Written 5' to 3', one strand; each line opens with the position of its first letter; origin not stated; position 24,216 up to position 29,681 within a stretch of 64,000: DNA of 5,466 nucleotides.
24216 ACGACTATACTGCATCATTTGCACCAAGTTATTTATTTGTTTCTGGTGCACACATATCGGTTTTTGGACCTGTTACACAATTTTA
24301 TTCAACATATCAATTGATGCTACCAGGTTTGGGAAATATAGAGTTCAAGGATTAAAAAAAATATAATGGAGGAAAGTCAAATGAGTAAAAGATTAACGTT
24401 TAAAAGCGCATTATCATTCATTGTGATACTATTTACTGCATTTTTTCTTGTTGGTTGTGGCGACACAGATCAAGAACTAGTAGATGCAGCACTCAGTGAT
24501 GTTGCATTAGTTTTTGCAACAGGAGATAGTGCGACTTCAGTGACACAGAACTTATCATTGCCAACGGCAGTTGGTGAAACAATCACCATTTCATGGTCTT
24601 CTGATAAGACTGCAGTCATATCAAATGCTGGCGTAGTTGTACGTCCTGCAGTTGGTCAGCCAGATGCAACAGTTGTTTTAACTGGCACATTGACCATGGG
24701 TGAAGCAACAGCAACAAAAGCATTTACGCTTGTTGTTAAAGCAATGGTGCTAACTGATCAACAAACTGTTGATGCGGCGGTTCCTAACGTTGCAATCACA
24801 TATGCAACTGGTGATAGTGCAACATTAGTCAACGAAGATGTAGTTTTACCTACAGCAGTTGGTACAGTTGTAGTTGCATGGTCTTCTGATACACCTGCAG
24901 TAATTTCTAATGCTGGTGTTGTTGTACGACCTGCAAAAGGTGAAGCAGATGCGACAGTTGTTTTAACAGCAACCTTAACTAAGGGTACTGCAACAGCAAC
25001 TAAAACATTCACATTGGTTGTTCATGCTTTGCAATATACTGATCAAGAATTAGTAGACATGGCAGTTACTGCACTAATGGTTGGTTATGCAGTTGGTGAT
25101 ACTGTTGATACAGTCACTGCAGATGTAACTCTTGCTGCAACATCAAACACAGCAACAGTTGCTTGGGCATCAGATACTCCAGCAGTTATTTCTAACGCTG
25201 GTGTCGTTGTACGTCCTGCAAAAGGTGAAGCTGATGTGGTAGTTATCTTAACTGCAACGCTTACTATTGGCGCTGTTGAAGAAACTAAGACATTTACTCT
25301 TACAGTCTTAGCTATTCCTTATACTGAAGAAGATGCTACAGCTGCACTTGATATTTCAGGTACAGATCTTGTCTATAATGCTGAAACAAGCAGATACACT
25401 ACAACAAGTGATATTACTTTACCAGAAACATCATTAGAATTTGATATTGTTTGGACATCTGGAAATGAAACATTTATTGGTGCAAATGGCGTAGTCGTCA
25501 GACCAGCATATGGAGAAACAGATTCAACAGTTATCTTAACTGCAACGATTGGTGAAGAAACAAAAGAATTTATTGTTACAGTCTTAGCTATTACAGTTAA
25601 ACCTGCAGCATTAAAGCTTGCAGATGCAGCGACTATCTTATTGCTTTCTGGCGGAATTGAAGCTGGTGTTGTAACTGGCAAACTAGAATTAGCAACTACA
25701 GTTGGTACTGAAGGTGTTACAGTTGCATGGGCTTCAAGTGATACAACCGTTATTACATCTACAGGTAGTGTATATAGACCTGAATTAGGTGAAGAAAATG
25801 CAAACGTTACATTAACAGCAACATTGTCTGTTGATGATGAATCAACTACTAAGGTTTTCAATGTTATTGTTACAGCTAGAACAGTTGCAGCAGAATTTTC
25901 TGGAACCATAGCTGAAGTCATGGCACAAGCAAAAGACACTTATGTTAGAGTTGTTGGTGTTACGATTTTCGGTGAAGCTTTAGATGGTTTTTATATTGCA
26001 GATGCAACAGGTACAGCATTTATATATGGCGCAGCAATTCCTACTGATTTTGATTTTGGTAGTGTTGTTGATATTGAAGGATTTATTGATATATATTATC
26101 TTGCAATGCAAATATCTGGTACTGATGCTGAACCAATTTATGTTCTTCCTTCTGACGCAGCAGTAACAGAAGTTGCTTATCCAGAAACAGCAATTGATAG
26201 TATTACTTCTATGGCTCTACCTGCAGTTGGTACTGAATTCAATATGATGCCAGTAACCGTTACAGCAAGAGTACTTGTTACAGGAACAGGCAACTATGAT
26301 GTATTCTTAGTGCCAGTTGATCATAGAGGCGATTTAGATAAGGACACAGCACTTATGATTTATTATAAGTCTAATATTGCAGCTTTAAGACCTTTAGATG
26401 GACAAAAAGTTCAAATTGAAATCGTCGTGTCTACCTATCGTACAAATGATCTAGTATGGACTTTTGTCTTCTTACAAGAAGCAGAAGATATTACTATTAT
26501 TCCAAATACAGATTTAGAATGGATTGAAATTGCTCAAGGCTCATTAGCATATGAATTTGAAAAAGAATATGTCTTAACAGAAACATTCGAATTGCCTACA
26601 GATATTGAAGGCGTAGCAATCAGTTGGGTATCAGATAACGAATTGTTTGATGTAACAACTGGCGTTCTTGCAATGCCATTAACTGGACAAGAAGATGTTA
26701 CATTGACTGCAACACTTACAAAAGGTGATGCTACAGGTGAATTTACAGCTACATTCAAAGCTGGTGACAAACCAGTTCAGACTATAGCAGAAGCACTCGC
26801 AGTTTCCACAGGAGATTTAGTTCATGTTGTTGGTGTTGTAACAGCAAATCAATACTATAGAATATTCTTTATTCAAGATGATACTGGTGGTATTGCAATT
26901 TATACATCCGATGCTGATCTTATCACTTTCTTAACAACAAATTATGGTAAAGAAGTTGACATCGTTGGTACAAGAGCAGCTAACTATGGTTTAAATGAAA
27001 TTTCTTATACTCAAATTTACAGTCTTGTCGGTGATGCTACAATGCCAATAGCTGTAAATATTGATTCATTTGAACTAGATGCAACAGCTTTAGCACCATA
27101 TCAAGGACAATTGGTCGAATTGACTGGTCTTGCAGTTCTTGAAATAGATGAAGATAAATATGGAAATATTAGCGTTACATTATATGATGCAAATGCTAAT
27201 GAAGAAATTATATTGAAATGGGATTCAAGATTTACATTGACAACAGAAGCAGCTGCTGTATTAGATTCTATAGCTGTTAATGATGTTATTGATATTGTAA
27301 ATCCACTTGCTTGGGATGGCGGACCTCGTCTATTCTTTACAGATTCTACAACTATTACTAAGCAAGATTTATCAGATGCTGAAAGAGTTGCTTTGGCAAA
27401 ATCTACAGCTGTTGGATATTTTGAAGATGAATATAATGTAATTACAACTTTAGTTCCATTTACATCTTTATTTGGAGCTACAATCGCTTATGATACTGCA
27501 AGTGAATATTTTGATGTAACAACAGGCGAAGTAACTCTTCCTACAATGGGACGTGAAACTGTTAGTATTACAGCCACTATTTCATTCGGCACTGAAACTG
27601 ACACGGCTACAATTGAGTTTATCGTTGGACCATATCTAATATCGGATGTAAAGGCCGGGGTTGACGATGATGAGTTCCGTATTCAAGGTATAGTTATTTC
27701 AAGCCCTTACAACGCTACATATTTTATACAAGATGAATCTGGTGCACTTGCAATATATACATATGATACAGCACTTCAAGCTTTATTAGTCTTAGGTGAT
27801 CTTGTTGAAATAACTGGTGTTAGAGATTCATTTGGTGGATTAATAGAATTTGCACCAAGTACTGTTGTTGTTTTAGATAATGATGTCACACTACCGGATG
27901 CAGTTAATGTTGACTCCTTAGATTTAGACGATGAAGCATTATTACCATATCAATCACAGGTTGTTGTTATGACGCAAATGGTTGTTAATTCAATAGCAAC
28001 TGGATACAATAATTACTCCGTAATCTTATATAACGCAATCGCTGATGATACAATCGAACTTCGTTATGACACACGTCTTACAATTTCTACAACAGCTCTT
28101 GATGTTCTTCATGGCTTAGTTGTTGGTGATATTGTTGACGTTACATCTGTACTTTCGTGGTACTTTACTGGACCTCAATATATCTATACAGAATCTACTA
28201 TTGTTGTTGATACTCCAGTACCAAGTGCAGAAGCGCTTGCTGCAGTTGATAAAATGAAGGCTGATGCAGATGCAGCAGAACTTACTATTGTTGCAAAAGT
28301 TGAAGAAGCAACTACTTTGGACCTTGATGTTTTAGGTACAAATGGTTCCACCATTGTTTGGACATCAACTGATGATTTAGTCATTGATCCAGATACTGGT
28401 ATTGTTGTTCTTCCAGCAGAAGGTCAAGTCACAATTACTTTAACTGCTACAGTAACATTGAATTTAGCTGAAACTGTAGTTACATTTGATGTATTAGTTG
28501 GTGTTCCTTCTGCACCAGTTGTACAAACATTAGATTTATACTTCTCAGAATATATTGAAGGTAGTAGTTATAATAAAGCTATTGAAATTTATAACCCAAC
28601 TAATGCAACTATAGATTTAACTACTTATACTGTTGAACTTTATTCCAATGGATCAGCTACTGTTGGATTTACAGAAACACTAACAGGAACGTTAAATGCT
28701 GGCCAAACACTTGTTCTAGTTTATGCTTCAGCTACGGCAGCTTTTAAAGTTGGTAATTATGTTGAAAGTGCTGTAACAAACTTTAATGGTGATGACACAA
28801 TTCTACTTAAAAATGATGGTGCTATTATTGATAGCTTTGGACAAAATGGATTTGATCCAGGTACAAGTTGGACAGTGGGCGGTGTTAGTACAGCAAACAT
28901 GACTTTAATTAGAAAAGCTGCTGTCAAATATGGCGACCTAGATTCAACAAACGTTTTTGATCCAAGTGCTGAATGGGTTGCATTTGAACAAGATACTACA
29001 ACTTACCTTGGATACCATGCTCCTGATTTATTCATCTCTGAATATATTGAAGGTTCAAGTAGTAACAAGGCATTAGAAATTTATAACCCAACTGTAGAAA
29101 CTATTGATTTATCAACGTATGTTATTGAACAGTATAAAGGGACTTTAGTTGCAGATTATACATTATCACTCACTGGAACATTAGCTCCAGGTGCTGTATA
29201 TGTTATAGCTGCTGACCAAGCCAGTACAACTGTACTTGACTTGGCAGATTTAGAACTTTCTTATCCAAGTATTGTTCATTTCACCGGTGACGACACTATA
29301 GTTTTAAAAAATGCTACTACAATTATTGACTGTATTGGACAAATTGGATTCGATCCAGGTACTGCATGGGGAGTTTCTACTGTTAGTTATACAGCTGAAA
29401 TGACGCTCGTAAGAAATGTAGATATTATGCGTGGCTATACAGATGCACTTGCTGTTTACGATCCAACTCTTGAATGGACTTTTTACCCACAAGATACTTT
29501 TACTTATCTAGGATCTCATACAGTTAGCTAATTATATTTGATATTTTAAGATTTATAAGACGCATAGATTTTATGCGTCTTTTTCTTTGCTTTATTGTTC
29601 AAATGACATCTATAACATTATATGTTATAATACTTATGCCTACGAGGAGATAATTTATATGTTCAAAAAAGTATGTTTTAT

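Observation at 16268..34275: Candidate system for extracellular DNA capture, digestion and import: CUT1 ABC importer, two SNase lipoproteins, an LTD/OB giant lipoprotein and tandem NrnA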

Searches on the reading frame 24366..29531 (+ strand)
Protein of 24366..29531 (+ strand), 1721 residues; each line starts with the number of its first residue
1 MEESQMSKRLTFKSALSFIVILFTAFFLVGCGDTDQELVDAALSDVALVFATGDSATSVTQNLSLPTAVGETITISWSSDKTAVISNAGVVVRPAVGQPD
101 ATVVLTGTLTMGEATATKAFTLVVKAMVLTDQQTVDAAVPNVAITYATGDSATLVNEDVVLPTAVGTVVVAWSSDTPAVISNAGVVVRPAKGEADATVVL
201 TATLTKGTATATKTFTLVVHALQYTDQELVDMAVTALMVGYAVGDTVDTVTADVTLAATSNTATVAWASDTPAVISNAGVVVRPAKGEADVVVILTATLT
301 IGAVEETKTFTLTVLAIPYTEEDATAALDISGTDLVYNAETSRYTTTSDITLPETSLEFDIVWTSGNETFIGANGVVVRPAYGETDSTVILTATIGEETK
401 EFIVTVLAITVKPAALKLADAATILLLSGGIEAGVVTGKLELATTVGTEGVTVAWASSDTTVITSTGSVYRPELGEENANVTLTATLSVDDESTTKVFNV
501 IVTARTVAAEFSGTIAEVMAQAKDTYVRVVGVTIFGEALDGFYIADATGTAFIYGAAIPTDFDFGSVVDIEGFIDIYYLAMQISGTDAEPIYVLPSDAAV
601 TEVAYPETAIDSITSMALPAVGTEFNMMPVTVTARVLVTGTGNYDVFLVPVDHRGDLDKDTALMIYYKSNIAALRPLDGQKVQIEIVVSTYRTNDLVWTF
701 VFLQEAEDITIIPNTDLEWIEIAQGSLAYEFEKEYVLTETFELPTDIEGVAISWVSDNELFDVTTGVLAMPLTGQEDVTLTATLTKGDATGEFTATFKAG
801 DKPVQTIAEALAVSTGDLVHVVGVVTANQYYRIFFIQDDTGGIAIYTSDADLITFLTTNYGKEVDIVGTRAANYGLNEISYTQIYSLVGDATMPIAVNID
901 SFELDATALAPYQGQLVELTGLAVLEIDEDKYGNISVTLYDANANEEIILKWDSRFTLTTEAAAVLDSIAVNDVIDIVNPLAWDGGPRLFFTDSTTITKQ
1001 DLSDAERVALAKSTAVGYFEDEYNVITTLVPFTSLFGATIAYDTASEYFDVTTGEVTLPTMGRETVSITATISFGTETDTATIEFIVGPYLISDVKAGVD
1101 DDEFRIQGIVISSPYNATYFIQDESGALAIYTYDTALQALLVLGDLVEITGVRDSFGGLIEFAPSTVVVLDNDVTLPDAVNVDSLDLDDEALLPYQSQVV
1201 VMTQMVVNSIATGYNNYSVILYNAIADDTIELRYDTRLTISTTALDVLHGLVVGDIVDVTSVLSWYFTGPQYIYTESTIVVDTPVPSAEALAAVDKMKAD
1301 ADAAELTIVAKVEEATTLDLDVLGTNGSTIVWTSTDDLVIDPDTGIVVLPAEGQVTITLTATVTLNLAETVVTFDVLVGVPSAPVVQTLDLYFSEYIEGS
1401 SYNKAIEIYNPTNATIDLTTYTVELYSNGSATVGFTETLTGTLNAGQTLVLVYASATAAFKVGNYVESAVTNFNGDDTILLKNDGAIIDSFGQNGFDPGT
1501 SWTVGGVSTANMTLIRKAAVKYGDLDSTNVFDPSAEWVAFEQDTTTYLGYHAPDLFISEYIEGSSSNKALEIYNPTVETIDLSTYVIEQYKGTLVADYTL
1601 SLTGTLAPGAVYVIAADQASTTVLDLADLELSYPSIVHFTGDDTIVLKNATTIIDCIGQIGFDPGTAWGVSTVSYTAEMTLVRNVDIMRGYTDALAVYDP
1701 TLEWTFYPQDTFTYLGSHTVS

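Call 4: search_protein_families(library=pfam, proteins=[window:24366-29531:+], max_evalue=0.01)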
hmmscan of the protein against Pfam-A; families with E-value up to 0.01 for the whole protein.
window:24366-29531:+ (1721 aa): 2 families
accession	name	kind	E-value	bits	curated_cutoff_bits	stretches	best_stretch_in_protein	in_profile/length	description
PF20578.4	aBig_2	-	6.1e-129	420.6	27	8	39-126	1-88/89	Atrophied bacterial Ig domain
PF00932.25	LTD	-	2.1e-29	102.5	34.3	2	1389-1494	6-108/109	Lamin Tail Domain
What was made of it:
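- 24381..29531 (+): Giant non-catalytic lipoprotein (1716 aa): 8 aBig_2 domains, 3 tandem-OB modules, 2 lamin-tail domains. aBig_2 E=6e-129 and LTD E=2e-29 (call 4).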

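Call 5: search_protein_families(library=ncbifam, proteins=[window:24366-29531:+], max_evalue=0.001)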
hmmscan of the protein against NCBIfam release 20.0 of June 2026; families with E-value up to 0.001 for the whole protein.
window:24366-29531:+ (1721 aa): 3 families
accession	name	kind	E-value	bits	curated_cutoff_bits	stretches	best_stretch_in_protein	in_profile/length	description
NF033680.1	exonuc_ExeM-GG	exception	2.5e-38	131.7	1300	2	1383-1550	18-173/884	extracellular exonuclease ExeM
NF033681.1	ExeM_NucH_DNase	subfamily_domain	2.4e-07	30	300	0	821-939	1-130/546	ExeM/NucH family extracellular endonuclease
NF033674.1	stress_OB_fold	domain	0.00068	19.8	35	0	788-872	19-96/111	NirD/YgiW/YdeI family stress tolerance protein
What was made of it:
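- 24381..29531 (+): Matches the N-terminal region of ExeM (call 5).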

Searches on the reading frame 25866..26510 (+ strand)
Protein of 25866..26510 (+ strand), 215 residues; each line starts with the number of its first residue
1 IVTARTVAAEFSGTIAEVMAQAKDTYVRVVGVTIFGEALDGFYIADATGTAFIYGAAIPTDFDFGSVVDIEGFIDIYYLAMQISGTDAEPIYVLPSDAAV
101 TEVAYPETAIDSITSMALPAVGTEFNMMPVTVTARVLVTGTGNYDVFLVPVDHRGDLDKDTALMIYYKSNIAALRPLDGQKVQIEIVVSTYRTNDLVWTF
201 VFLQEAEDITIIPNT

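Call 54: search_protein_families(library=pfam, proteins=[window:25866-26510:+], max_evalue=5)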
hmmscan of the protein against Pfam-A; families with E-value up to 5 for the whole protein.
window:25866-26510:+ (215 aa): 1 family
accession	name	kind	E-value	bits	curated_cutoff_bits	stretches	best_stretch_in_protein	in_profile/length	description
PF02751.19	TFIIA_gamma_C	-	0.33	11.6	27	1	189-201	5-17/43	Transcription initiation factor IIA, gamma subunit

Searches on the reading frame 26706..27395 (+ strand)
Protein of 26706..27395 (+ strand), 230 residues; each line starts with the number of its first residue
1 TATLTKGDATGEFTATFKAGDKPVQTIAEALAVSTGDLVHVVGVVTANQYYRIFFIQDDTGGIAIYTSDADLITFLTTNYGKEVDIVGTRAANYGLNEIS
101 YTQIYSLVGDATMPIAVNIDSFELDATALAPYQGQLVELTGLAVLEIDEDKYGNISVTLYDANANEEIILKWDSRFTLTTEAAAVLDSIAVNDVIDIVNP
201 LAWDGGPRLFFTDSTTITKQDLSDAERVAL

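Call 54: search_protein_families(library=pfam, proteins=[window:26706-27395:+], max_evalue=5)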
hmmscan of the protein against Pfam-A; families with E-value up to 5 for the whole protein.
window:26706-27395:+ (230 aa): 2 families
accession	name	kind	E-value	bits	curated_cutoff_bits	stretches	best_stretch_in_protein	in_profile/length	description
PF18942.5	DUF5689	-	0.0028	18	28.6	1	36-86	23-75/217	Family of unknown function (DUF5689)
PF04076.19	BOF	-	0.0078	16.7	25.8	1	11-90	9-87/103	Bacterial OB fold (BOF) protein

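Call 55: search_solved_structures(query=window:26706-27395:+, max_evalue=5)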
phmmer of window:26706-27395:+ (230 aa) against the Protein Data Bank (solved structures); distinct sequences matched with E-value up to 5: 7.
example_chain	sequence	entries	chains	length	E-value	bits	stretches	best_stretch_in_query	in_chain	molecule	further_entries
8ike_C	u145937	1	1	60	0.12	15.5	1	7-51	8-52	LMX1A factor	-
8ilw_C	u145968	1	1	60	0.18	15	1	11-51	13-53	LMX1A factor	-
8ik5_C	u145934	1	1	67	0.24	14.5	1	11-51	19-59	LMX1A factor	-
3c2t_A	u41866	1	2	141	0.38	13.9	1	124-196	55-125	Deoxyuridine triphosphatase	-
3ca9_A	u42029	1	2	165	0.41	13.7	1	128-197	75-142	Deoxyuridine triphosphatase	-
6d7j_A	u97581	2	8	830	0.65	13.1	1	188-224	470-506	Beta-Glucuronidase | Glycosyl hydrolase family 2, TIM barrel domain protein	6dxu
9jc6_D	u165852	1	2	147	0.79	12.8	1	175-228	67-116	Isoform 2 of Histone H2B type F-M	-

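Call 72: find_homologous_proteins(query=window:26706-27395:+, max_evalue=0.001)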
Query window:26706-27395:+ (230 aa): 2 proteins with E <= 0.001 among 2177 candidates.
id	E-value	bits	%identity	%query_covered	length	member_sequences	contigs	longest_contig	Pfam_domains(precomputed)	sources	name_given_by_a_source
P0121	4.6e-31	126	40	94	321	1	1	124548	PF20578.5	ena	-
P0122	1.2e-21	96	40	69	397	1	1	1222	-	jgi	jgi:hypothetical protein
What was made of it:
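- Tried and rejected: A homologue search with the OB module gave only 2 hits (call 72).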

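Call 79: predict_structure(alignment_id=A4)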
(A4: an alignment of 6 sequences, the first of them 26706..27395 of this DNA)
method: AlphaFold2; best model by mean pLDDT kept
length: 230 residues; sequences in the alignment: 6
mean_pLDDT: 86.4   pTM: 0.81
mean pLDDT of the five models: 86.4, 86.1, 85.7, 83.2, 81.9
residues with pLDDT >= 90: 144; 70-90: 62; 50-70: 6; < 50: 18
segments of 3 or more residues with pLDDT < 50: 1-6, 8-10, 12-20
pLDDT, mean of each block of 10 residues (from residue 1): 44 45 85 91 85 89 91 90 92 87 86 90 91 94 96 95 92 90 96 95 90 93 79
secondary structure, 60 per line:
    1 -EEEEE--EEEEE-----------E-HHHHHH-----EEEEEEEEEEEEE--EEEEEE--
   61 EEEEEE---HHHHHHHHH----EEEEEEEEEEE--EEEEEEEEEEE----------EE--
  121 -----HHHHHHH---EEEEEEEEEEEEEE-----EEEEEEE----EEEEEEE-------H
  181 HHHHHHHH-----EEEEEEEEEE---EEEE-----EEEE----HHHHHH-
elements in order: E2-6 E9-13 H27-32 E38-50 E53-58 E61-66 H70-78 E83-93 E96-106 H126-132 E136-149 E155-161 E166-172 H180-188 E194-203 E207-210 E216-219 H224-229

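Call 81: fold_search(model_id=the predicted structure, library=pdb)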
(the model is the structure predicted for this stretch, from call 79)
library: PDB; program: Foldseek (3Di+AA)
matches with E <= 10: 1083; with E <= 0.001: 58
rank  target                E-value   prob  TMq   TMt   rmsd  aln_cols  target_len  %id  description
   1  3u58_C                7.3e-07  1.00  0.33  0.36  14.8       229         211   13  Crystal Structure of the Tetrahymena telomerase processivity factor Teb1 AB (released 2011-12-28)
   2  3u58_A                3.0e-06  1.00  0.33  0.35  14.7       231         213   13  Crystal Structure of the Tetrahymena telomerase processivity factor Teb1 AB (released 2011-12-28)
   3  3u58_B                3.6e-06  1.00  0.34  0.37  14.7       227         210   13  Crystal Structure of the Tetrahymena telomerase processivity factor Teb1 AB (released 2011-12-28)
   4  4lnq_B                8.2e-06  1.00  0.35  0.40   7.8       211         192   15  Crystal structure of Ifi202 HINa domain in complex with 20bp dsDNA (released 2014-01-08)
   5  4l5q                  8.6e-06  1.00  0.35  0.39   7.5       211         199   15  Crystal structure of p202 HIN1 (released 2013-07-31)
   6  4jbk_B                1.7e-05  1.00  0.36  0.41   7.0       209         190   15  Molecular basis for abrogation of activation of pro-inflammatory cytokines (released 2013-06-26)
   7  5z7d_A                2.1e-05  1.00  0.30  0.18  17.4       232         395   13  p204HINab-dsDNA complex structure (released 2019-01-30)
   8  1fgu_A                2.3e-05  1.00  0.34  0.32  10.7       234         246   15  SSDNA-BINDING DOMAIN OF THE LARGE SUBUNIT OF REPLICATION PROTEIN A (released 2001-02-07)
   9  8i6k_A                2.5e-05  1.00  0.36  0.42   7.4       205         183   13  Structure of hMNDA HIN with dsDNA (released 2023-07-19)
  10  5yzw_B                2.5e-05  1.00  0.35  0.39   7.8       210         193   13  Crystal structure of p204 HINb domain (released 2018-12-19)
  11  8aaj_A                2.7e-05  1.00  0.31  0.24  11.0       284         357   13  Crystal structure of the Pyrococcus abyssi RPA (apo form) (released 2023-05-03)
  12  4l5t_B                2.9e-05  1.00  0.34  0.39   8.2       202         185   13  Crystal structure of the tetrameric p202 HIN2 (released 2013-07-31)
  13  5yzw_A                3.2e-05  1.00  0.36  0.41   7.6       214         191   11  Crystal structure of p204 HINb domain (released 2018-12-19)
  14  4jbj_A                3.6e-05  1.00  0.36  0.39   7.5       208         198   14  Structural mimicry for functional antagonism (released 2013-06-26)
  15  6oe9                  3.8e-05  1.00  0.36  0.40   7.6       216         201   10  Crystal structure of p204 HIN1 domain (released 2019-07-10)
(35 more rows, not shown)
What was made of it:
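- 24381..29531 (+): The OB-module model matches Teb1, HIN-200, RPA70 and SSB (calls 79, 81).
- One module modelled at pLDDT 86 matches tandem-OB DNA binders: Teb1, HIN-200, RPA70 and SSB (calls 79, 81).
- Tried and rejected: The fold assignment therefore rests on the AF2 model (calls 79, 81).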

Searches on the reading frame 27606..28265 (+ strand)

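Call 54: search_protein_families(library=pfam, proteins=[window:27606-28265:+], max_evalue=5)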
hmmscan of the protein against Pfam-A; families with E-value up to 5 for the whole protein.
window:27606-28265:+ (220 aa): 3 families
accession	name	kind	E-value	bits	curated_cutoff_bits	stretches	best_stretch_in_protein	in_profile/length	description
PF18942.5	DUF5689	-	0.064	13.6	28.6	1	21-69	23-75/217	Family of unknown function (DUF5689)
PF17815.7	PDZ_3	-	0.066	13.4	22.8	1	108-144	48-84/145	PDZ domain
PF18914.6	DUF5666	-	0.28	11.9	27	1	19-77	7-52/60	Domain of unknown function (DUF5666)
